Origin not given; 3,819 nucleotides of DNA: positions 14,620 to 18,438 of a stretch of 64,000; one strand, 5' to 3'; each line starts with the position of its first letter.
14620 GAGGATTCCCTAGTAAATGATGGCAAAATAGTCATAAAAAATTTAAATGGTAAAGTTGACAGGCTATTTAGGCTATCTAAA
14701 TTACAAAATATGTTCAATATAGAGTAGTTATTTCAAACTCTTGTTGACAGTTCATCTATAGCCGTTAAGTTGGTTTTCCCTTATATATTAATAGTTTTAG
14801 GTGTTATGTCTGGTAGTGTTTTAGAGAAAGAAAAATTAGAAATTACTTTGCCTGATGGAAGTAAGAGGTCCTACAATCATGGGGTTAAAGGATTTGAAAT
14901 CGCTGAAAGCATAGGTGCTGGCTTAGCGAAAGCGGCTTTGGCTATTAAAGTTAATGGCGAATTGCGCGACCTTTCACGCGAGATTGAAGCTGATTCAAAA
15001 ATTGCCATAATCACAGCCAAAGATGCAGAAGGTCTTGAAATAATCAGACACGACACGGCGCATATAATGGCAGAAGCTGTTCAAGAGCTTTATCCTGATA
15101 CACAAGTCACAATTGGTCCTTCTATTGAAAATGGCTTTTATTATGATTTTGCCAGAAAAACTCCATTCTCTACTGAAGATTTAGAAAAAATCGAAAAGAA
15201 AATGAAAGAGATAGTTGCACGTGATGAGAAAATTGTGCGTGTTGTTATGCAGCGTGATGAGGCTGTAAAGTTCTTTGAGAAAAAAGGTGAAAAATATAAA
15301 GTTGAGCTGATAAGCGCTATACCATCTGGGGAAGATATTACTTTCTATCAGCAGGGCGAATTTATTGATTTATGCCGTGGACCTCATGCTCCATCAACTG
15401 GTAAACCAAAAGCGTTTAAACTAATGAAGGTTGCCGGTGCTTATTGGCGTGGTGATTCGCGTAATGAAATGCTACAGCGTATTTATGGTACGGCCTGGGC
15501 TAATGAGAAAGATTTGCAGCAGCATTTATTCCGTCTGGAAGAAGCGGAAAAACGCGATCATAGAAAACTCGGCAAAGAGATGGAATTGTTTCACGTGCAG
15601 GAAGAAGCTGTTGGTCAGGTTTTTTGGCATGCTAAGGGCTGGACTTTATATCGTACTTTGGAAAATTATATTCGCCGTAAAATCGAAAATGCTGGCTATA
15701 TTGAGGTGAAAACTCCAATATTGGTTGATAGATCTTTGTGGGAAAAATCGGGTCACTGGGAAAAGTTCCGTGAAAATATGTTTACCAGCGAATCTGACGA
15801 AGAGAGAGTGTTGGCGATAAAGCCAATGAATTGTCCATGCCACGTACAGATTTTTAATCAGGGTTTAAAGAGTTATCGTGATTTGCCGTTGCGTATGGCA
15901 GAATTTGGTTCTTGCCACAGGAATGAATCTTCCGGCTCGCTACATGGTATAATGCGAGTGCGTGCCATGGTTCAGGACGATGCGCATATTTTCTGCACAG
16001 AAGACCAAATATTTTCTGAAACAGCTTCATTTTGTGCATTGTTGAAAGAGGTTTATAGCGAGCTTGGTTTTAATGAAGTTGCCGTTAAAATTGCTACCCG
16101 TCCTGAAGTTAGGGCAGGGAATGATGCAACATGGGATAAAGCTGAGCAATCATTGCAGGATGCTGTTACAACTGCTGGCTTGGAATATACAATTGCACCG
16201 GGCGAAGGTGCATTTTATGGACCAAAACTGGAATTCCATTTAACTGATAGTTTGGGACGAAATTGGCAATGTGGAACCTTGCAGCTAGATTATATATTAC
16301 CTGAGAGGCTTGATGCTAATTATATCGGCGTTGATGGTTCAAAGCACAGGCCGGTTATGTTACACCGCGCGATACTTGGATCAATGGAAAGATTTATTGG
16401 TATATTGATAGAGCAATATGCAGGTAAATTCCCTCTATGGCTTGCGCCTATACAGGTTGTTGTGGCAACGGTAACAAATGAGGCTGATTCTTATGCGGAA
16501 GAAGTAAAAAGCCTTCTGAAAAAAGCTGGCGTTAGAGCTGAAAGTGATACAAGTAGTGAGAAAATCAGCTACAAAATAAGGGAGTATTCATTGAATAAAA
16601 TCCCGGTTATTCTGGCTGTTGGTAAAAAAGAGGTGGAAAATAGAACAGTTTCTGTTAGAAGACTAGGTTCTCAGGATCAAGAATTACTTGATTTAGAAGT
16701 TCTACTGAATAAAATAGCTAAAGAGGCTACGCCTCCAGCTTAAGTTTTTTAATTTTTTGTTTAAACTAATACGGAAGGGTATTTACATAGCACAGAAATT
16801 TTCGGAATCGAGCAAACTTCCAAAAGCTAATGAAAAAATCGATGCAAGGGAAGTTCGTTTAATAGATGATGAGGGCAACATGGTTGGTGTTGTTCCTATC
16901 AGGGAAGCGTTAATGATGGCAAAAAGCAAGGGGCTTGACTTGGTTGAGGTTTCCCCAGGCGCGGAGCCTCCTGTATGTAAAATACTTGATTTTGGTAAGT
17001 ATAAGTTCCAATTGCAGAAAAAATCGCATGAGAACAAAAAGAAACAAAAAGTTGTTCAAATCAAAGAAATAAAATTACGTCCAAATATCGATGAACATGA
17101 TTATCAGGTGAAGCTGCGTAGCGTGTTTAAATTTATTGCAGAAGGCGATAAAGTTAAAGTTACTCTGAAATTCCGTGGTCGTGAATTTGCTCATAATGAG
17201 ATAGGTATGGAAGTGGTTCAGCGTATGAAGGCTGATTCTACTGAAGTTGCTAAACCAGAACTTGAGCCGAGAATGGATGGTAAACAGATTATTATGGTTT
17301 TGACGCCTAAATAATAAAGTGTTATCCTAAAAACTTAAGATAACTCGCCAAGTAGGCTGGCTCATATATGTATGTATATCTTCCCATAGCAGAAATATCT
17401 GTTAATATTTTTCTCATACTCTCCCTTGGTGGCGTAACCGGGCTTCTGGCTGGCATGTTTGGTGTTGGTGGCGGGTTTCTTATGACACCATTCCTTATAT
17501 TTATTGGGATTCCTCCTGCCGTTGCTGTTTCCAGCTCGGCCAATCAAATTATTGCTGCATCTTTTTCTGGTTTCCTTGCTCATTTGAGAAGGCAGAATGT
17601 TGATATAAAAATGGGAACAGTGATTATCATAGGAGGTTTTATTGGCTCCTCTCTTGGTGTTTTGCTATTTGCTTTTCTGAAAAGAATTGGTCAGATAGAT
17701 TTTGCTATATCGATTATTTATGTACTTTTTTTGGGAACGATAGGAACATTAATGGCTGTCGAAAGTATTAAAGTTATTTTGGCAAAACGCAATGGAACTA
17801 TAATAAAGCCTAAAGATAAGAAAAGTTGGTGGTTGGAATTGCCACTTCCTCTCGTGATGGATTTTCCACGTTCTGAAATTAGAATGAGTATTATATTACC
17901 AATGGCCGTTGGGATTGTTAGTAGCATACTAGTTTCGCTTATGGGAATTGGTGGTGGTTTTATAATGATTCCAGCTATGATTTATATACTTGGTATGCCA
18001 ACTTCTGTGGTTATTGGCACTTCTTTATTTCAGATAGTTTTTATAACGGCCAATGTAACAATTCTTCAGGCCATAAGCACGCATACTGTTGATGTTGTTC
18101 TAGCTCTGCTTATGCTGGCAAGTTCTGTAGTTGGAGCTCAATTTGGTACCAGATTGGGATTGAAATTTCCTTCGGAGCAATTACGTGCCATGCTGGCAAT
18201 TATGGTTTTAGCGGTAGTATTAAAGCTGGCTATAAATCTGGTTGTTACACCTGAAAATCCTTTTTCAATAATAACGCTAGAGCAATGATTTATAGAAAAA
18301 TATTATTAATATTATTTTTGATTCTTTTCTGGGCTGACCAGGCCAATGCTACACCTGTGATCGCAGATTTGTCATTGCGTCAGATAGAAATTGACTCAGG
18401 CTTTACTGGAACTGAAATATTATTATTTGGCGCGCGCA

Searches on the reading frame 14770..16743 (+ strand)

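Call 68: search_protein_families(library=pfam, proteins=[window:14770-16743:+], max_evalue=0.00001)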
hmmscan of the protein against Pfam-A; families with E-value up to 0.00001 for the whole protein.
window:14770-16743:+ (657 aa): 4 families
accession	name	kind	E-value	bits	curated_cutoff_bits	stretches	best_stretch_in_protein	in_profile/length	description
PF00587.30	tRNA-synt_2b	-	1.9e-49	168.6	29.3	1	338-550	1-179/179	tRNA synthetase class II core domain (G, H, P, S and T)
PF03129.25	HGTP_anticodon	-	2.3e-20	73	21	1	562-651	1-93/94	Anticodon binding domain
PF07973.19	tRNA_SAD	-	3.8e-15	56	24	1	190-239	1-44/44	Threonyl and Alanyl tRNA synthetase second additional domain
PF02824.27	TGS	-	4.7e-09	36.6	22.2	1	25-82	3-60/60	TGS domain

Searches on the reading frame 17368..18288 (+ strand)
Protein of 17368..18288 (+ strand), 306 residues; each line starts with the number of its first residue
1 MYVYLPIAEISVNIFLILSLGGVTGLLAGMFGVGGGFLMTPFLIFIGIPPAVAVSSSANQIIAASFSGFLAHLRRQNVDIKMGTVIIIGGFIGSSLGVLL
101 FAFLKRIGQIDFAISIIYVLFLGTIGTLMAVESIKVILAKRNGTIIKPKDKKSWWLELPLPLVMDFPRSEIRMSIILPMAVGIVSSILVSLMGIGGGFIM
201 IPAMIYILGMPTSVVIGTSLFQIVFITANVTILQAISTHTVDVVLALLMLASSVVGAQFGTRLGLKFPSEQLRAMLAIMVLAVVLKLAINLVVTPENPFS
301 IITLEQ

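Call 68: search_protein_families(library=pfam, proteins=[window:17368-18288:+], max_evalue=0.00001)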
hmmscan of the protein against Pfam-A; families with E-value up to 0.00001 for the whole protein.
window:17368-18288:+ (306 aa): 1 family
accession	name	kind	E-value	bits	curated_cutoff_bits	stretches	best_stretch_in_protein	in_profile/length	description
PF01925.25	TauE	-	4e-46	158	32.6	1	18-287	2-237/237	Sulfite exporter TauE/SafE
